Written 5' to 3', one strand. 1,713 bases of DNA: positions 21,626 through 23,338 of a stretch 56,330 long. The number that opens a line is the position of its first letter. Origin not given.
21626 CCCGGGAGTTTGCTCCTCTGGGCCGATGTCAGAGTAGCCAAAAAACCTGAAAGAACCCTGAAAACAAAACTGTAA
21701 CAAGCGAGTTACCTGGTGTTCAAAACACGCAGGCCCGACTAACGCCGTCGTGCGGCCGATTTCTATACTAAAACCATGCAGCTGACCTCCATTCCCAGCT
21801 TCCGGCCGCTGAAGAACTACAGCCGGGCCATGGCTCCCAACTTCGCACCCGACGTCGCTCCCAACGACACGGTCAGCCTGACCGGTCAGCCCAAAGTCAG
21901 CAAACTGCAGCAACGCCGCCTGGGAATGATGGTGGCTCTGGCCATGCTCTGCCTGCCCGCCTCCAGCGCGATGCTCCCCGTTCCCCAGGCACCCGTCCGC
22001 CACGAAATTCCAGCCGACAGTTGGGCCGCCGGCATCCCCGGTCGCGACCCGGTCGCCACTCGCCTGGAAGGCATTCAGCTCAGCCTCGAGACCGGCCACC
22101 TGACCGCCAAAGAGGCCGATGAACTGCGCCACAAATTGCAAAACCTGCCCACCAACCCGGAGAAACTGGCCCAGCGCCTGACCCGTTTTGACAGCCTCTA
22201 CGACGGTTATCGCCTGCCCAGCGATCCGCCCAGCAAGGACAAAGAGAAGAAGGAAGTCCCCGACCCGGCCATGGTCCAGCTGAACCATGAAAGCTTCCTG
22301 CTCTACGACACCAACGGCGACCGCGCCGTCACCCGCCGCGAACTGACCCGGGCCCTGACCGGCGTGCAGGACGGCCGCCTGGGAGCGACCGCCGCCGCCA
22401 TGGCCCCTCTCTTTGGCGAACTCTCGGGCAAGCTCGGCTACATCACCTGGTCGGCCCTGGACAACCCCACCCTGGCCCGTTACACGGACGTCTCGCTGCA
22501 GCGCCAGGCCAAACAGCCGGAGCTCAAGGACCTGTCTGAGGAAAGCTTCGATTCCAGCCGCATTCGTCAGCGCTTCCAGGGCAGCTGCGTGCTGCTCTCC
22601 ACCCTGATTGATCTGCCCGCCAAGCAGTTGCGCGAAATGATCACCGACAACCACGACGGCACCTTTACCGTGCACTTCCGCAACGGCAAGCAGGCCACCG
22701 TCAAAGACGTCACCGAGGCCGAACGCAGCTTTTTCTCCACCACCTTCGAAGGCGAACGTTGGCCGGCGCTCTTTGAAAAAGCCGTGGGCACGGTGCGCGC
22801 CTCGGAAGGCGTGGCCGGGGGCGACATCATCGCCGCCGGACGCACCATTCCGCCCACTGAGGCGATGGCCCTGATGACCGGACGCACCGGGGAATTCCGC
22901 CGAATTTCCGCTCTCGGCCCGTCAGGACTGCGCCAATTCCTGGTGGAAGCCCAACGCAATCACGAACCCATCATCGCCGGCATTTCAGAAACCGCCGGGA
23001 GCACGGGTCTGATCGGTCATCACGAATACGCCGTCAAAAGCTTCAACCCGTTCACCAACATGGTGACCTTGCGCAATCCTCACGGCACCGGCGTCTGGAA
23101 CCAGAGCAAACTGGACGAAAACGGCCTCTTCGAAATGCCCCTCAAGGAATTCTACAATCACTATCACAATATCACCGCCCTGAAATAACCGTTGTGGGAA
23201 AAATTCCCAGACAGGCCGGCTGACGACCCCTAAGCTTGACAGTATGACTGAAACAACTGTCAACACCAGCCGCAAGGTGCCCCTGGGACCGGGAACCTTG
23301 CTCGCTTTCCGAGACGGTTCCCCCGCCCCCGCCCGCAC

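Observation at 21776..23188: Bacterial calpain-like protease with a canonical EF-hand, next to a VIT-vWA protein and a hybrid histidine kinase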

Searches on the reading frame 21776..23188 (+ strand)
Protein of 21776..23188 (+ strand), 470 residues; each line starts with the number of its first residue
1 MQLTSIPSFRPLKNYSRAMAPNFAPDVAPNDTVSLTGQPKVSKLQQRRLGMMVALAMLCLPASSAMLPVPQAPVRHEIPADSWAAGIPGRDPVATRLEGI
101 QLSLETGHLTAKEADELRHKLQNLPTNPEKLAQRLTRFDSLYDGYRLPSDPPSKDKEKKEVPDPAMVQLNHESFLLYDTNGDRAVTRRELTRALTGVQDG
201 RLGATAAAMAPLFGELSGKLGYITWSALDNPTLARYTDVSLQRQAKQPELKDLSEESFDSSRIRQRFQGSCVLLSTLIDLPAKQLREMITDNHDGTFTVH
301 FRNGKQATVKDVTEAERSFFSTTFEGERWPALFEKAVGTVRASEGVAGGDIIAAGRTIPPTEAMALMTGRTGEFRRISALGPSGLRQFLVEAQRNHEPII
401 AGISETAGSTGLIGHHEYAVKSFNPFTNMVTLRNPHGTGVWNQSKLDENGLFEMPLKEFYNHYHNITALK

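Call 3: search_protein_families(library=pfam, proteins=[window:21776-23188:+], max_evalue=1)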
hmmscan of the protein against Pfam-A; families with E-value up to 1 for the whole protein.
window:21776-23188:+ (470 aa): 5 families
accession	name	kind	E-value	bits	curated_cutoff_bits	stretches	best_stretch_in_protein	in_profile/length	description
PF00648.27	Peptidase_C2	-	5.6e-09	35.9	23.8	1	252-444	39-250/297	Calpain family cysteine protease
PF13405.12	EF-hand_6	-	0.0064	16.6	25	1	172-195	4-27/30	EF-hand domain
PF00036.39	EF-hand_1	-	0.051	13.6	25.4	1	172-195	4-27/29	EF hand domain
PF24388.1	Permuted_GreAB-C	-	0.12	12.6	27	0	302-332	21-52/54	Permuted GreAB-C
PF13499.12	EF-hand_7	-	0.13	13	30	1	172-197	6-31/67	EF-hand domain pair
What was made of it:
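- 22307..22342 (+): Canonical 12-residue Ca2+-binding loop D178-E189 (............). Pfam EF-hand_6 scores 16.6 bits, below the cut-off of 25 (call 3).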

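Call 4: search_protein_families(library=ncbifam, proteins=[window:21776-23188:+], max_evalue=1)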
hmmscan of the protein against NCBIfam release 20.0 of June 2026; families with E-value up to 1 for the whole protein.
window:21776-23188:+ (470 aa): 0 families

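Call 5: find_homologous_proteins(query=window:21776-23188:+, max_evalue=0.001)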
Query window:21776-23188:+ (470 aa): 16 proteins with E <= 0.001 among 8000 candidates.
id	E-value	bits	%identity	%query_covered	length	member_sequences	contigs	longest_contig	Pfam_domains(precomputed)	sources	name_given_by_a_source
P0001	0.0e+0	1061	100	100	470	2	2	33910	PF00648.28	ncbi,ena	-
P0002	5.3e-219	746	71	100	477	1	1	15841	PF00648.28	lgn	-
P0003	6.4e-216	736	71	97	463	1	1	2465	PF00648.28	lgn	-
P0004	2.6e-213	727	69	100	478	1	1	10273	PF00648.28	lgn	-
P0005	2.9e-208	710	68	100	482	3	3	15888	PF00648.28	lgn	-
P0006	3.2e-206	704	69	94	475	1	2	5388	PF00648.28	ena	-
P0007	1.1e-205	702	70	92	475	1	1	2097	PF00648.28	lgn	-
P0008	5.2e-186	637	64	100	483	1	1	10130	PF00648.28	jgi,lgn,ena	-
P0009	1.4e-183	629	62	100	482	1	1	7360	PF00648.28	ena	-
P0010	1.3e-179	616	61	100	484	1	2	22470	PF00648.28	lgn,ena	-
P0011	1.4e-161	556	56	100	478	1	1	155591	PF00648.28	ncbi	ncbi:MAG: C2 family cysteine protease [Vulcanimicrobiota bacterium]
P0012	7.6e-156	538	56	97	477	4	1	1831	PF00648.28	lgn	-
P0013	1.5e-99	352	44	90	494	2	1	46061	PF00648.28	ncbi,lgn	-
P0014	8.8e-39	152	34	64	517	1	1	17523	-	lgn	-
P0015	1.5e-28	118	36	46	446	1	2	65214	PF00648.28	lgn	-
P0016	2.5e-27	114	35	46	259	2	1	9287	PF00648.28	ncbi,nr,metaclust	ncbi:hypothetical protein ABS71_14110 [bacterium SCN 62-11]|nr:MAG: hypothetical protein ABS71_14110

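Call 6: search_solved_structures(query=window:21776-23185:+, max_evalue=1, show_alignments=2)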
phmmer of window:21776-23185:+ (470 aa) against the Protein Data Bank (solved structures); distinct sequences matched with E-value up to 1: 0.
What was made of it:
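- Tried and rejected: Single-sequence search against PDB sequences: phmmer found nothing at E <= 1 (call 6).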

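Call 11: find_encoding_contigs(protein=P0001, flank=10000, max_places=3)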
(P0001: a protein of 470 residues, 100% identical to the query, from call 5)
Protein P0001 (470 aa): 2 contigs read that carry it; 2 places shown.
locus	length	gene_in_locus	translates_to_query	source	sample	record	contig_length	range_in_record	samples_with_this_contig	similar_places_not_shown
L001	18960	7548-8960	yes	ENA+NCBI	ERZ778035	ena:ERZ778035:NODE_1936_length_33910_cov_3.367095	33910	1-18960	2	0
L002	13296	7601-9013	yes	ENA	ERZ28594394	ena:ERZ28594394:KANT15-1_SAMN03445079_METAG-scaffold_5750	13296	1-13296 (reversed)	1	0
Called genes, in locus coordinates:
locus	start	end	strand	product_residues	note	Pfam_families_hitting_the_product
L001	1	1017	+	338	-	?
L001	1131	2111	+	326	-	PF13793:Pribosyltran_N, PF00156:Pribosyltran, PF14572:Pribosyl_synth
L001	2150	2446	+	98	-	-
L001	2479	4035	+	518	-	PF00342:PGI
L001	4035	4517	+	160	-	PF00149:Metallophos, PF12850:Metallophos_2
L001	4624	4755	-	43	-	-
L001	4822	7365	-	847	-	PF17148:DUF5117, PF16313:DUF4953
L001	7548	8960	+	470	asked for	PF00648:Peptidase_C2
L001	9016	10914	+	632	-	PF08487:VIT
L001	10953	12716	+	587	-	PF00512:HisKA, PF02518:HATPase_c, PF00072:Response_reg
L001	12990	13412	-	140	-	PF00072:Response_reg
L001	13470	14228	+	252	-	PF01590:GAF, PF13185:GAF_2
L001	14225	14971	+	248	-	-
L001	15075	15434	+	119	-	-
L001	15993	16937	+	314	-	-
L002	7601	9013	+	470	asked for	PF00648:Peptidase_C2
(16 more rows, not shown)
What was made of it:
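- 21776..23188 (+): Whole gene: 470-aa EF-hand/calpain-like cysteine protease (the stop codon is included). The same gene is called on ENA/NCBI contigs (call 11).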

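Call 12: find_encoding_contigs(protein=P0011, flank=10000, max_places=2)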
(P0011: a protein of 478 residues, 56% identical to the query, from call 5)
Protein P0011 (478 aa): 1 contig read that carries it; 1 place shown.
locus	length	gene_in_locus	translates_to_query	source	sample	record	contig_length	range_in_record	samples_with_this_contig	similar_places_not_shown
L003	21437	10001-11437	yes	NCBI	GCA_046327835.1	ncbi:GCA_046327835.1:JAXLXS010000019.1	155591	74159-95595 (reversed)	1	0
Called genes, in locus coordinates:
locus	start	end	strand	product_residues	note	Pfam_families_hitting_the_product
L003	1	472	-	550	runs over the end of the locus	PF13646:HEAT_2 (weak)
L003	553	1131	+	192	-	-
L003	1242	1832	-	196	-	-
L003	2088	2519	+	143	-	-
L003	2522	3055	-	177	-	-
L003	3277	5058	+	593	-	-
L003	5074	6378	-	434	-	-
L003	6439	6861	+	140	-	-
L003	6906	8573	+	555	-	PF13646:HEAT_2 (faint)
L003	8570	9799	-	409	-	PF13428:TPR_14 (faint), PF13432:TPR_16 (faint), PF07719:TPR_2 (faint), PF14559:TPR_19 (weak), PF00482:T2SSF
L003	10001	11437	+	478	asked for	PF00648:Peptidase_C2 (weak)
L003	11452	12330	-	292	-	PF00483:NTP_transferase (faint)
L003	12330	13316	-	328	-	-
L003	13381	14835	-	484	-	PF03446:NAD_binding_2, PF00393:6PGD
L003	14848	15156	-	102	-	PF13181:TPR_8 (faint), PF14559:TPR_19 (faint)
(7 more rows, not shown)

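Call 15: find_encoding_contigs(protein=P0013, flank=8000, max_places=2)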
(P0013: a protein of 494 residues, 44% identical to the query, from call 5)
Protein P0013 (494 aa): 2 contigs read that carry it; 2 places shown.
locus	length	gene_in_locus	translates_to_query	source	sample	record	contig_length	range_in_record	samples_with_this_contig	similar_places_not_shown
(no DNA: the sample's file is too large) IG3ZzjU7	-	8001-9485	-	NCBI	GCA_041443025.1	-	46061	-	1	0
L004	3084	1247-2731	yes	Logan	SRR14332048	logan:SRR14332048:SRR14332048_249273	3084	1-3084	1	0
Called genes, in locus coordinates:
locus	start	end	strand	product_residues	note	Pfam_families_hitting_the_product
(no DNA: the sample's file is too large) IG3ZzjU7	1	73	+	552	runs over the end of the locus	PF05977:MFS_3, PF07690:MFS_1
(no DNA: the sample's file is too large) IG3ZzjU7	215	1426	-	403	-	PF00149:Metallophos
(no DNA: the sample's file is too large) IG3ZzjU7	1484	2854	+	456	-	PF00106:adh_short, PF13561:adh_short_C2 (weak)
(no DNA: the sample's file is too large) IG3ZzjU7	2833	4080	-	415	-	PF00083:Sugar_tr, PF07690:MFS_1, PF00083:Sugar_tr (weak)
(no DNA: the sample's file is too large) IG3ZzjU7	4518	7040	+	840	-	PF01809:YidD, PF03415:Peptidase_C11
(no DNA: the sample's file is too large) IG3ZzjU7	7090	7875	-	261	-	PF01027:Bax1-I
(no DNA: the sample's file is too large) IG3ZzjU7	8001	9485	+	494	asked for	PF00648:Peptidase_C2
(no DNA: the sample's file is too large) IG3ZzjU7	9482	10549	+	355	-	PF00515:TPR_1 (faint), PF07719:TPR_2 (faint), PF13181:TPR_8 (faint), PF14559:TPR_19 (weak)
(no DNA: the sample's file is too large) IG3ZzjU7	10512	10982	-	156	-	-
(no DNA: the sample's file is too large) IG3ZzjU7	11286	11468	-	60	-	-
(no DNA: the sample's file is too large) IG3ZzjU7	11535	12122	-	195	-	PF00293:NUDIX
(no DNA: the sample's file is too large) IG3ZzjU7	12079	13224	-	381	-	PF00005:ABC_tran, PF13304:AAA_21 (weak)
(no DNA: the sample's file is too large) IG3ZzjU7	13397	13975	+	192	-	-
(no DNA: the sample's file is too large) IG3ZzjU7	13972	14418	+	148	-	-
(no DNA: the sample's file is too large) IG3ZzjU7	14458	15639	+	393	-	PF13439:Glyco_transf_4, PF13579:Glyco_trans_4_4, PF00534:Glycos_transf_1, PF13692:Glyco_trans_1_4, PF13524:Glyco_trans_1_2 (weak)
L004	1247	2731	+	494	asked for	PF00648:Peptidase_C2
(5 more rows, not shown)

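Call 16: find_encoding_contigs(protein=P0010, flank=8000, max_places=2)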
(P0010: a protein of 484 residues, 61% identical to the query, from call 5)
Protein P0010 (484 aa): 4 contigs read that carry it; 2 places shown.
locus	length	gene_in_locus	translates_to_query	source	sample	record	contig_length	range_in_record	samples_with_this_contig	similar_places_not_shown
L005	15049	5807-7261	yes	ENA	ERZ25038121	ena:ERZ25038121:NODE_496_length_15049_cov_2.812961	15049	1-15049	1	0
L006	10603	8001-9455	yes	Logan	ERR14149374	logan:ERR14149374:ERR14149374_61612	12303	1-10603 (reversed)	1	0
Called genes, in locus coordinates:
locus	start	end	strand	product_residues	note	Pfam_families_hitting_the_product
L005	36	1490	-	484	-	-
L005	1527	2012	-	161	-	-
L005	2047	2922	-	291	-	-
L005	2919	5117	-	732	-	PF07676:PD40 (faint), PF26549:Tricorn_N (faint)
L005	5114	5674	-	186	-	-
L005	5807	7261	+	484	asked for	PF00648:Peptidase_C2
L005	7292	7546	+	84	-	-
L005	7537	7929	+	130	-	PF01850:PIN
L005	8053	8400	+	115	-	-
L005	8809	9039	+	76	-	-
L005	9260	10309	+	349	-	PF01145:Band_7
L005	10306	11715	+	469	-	-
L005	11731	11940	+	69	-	-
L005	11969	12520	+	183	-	PF05128:DUF697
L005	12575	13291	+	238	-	PF13489:Methyltransf_23, PF13847:Methyltransf_31, PF08241:Methyltransf_11, PF08242:Methyltransf_12, PF13649:Methyltransf_25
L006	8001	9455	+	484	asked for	PF00648:Peptidase_C2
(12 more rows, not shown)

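Call 17: find_encoding_contigs(protein=P0002, flank=8000, max_places=2)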
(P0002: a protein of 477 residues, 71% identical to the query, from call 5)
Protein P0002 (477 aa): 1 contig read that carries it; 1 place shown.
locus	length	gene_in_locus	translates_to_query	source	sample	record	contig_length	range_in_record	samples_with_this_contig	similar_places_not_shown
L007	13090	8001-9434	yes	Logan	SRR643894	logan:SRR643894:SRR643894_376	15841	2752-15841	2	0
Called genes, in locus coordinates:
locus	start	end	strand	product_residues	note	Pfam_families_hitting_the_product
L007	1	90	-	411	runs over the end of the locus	PF04551:GcpE, PF26540:GcpE_C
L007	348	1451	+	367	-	PF00903:Glyoxalase, PF13669:Glyoxalase_4 (weak), PF14696:Glyoxalase_5 (weak), PF00903:Glyoxalase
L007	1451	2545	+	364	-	PF13793:Pribosyltran_N, PF00156:Pribosyltran, PF14572:Pribosyl_synth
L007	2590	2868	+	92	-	-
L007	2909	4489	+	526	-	PF00342:PGI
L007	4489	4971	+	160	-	PF00149:Metallophos (weak), PF12850:Metallophos_2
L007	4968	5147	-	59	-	-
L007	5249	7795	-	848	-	PF17148:DUF5117, PF16313:DUF4953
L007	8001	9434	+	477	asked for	PF00648:Peptidase_C2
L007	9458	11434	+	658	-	PF00072:Response_reg, PF23198:PDE8A_N (faint), PF00072:Response_reg, PF01627:Hpt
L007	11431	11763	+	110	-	PF01627:Hpt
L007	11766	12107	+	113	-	PF00072:Response_reg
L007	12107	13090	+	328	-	?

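Call 18: find_encoding_contigs(protein=P0005, flank=8000, max_places=2)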
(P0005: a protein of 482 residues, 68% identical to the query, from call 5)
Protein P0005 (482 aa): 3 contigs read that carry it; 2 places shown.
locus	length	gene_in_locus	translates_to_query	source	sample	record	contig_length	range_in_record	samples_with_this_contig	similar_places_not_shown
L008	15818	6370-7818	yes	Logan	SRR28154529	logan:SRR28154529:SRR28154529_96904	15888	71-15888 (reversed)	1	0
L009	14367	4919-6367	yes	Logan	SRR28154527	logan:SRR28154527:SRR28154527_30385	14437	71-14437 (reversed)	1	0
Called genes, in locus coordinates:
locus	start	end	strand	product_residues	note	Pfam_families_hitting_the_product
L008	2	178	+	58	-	?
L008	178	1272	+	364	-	PF13793:Pribosyltran_N, PF00156:Pribosyltran, PF14572:Pribosyl_synth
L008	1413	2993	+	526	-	PF00342:PGI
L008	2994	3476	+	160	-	PF00149:Metallophos (weak), PF12850:Metallophos_2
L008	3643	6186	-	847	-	PF17148:DUF5117, PF16313:DUF4953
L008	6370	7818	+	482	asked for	PF00648:Peptidase_C2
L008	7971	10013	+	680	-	PF00072:Response_reg, PF01627:Hpt (weak), PF00072:Response_reg, PF01627:Hpt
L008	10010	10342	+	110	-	PF01627:Hpt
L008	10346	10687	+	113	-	PF00072:Response_reg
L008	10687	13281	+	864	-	PF00512:HisKA, PF02518:HATPase_c, PF13581:HATPase_c_2 (weak), PF00072:Response_reg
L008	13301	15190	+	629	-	PF08487:VIT, PF13757:VIT_2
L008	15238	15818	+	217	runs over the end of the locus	?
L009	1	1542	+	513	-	?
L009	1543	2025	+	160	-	PF00149:Metallophos (weak), PF12850:Metallophos_2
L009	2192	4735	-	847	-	PF17148:DUF5117, PF16313:DUF4953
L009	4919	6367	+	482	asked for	PF00648:Peptidase_C2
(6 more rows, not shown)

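Call 19: find_encoding_contigs(protein=P0008, flank=8000, max_places=2)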
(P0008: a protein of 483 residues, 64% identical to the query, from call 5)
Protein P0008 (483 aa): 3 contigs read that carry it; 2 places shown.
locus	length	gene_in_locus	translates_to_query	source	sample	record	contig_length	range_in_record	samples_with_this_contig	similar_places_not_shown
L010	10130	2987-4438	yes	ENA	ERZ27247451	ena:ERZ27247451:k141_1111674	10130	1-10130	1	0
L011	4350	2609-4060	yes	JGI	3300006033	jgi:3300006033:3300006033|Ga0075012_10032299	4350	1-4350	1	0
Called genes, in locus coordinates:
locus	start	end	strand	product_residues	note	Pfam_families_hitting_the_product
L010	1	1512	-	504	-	?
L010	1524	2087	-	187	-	PF07963:N_methyl (faint)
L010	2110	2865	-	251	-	PF12840:HTH_20, PF08327:AHSA1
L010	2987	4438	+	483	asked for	PF00648:Peptidase_C2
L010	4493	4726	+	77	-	-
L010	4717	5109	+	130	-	PF01850:PIN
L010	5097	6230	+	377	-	PF13637:Ank_4 (faint), PF13606:Ank_3 (faint), PF12796:Ank_2, PF13857:Ank_5, PF00023:Ank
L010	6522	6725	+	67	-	-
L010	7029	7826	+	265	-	-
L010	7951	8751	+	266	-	PF01590:GAF, PF13185:GAF_2, PF13492:GAF_3 (faint)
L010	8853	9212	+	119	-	-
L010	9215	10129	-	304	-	?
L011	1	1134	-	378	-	?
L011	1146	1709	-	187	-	PF07963:N_methyl (faint)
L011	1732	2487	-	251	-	PF12840:HTH_20, PF08327:AHSA1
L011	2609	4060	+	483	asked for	PF00648:Peptidase_C2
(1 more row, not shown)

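Call 20: predict_structure(alignment_id=A1)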
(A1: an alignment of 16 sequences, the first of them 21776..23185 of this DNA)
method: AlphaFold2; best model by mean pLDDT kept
length: 470 residues; sequences in the alignment: 16
mean_pLDDT: 81.8   pTM: 0.76
mean pLDDT of the five models: 81.8, 79.6, 77.0, 76.6, 73.7
residues with pLDDT >= 90: 255; 70-90: 123; 50-70: 33; < 50: 59
segments of 3 or more residues with pLDDT < 50: 1-40, 58-72, 153-156
pLDDT, mean of each block of 10 residues (from residue 1): 33 32 33 36 57 51 39 64 76 92 93 95 86 91 85 55 93 93 93 86 91 91 93 94 90 92 85 89 95 96 96 92 93 96 92 88 91 90 93 89 80 90 95 89 88 95 88
secondary structure, 60 per line:
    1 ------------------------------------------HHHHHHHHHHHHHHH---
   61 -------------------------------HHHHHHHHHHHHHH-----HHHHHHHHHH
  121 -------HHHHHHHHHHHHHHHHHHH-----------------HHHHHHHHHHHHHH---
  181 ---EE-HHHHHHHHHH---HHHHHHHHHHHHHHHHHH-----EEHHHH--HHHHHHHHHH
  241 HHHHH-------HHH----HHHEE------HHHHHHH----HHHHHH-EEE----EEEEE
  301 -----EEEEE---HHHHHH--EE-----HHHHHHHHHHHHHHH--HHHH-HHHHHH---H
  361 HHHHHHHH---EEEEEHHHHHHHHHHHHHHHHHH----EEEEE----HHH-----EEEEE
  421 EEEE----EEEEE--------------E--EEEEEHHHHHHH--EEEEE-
elements in order: H43-57 H92-105 H111-120 H128-146 H164-177 H187-196 H200-217 H225-228 H231-245 H271-277 H282-287 E289-291 E296-300 E306-310 H314-319 H329-343 H346-349 H351-356 H360-368 E372-376 H377-394 E399-403 E416-424 E429-433 E451-455 H456-462 E465-469
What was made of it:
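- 21776..21919 (+): N-terminal tail, residues 1-48. Predicted disordered and basic just before the hydrophobic segment (K..K..RR). pLDDT is 32-36 for residues 1-40 (call 20).
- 21920..21976 (+): Hydrophobic segment, residues 49-67 (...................). It looks like a signal peptide (h-region, then Pro, then small-x-small) or a signal anchor. A helix is modelled at 43-57 (call 20).
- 22043..22225 (+): Helical region, residues about 90-150 (three helices), of unknown role. AF2 helices 92-105, 111-120 and 128-146 with pLDDT 85-95 (call 20).
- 22265..22510 (+): EF-hand pair, residues about 164-245. The first hand is canonical. The second is degenerate (Ala227 at loop position 12). Helix-loop(short strand)-helix occurs twice in the model (call 20).
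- On Canonical EF-hand (calmodulin-like): Helices 164-177 and 187-196 flank it (call 20). The model shows two helix-loop-helix units with short paired strands at 184-185 and 222-223 (call 20).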
